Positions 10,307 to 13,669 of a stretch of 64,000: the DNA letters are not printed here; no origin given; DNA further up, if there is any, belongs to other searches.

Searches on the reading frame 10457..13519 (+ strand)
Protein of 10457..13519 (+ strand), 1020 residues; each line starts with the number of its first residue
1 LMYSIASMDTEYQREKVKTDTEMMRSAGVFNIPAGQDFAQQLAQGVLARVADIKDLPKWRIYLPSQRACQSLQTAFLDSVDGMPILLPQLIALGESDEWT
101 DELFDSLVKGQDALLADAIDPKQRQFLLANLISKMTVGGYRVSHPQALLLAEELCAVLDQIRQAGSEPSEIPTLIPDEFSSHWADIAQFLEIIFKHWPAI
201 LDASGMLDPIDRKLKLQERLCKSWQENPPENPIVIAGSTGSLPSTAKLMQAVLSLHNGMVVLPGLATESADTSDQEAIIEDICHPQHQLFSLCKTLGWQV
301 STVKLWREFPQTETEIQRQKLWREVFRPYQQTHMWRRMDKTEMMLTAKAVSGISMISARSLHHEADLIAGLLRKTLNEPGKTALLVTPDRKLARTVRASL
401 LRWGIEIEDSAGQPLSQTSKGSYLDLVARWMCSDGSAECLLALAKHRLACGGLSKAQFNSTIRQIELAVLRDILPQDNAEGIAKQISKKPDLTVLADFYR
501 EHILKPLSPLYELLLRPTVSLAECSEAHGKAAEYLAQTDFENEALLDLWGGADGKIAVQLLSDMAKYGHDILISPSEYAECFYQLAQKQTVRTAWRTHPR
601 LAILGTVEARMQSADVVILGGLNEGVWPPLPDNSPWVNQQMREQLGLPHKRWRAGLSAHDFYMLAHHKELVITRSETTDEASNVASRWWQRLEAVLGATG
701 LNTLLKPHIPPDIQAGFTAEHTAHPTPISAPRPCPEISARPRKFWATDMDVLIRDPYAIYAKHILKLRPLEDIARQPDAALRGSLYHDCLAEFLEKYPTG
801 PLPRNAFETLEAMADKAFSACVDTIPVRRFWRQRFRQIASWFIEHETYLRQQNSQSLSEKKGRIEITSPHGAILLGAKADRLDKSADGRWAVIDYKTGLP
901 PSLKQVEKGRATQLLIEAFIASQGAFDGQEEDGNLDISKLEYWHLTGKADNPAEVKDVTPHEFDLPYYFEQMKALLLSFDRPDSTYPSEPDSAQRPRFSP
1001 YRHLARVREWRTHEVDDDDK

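Call 78: search_protein_families(library=pfam, proteins=[window:10457-13519:+], max_evalue=0.00001)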
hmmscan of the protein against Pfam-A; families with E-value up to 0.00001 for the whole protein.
window:10457-13519:+ (1020 aa): 1 family
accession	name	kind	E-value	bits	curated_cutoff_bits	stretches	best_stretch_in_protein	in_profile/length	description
PF12705.13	PDDEXK_1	-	9.8e-18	65.4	22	1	756-975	14-220/247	PD-(D/E)XK nuclease superfamily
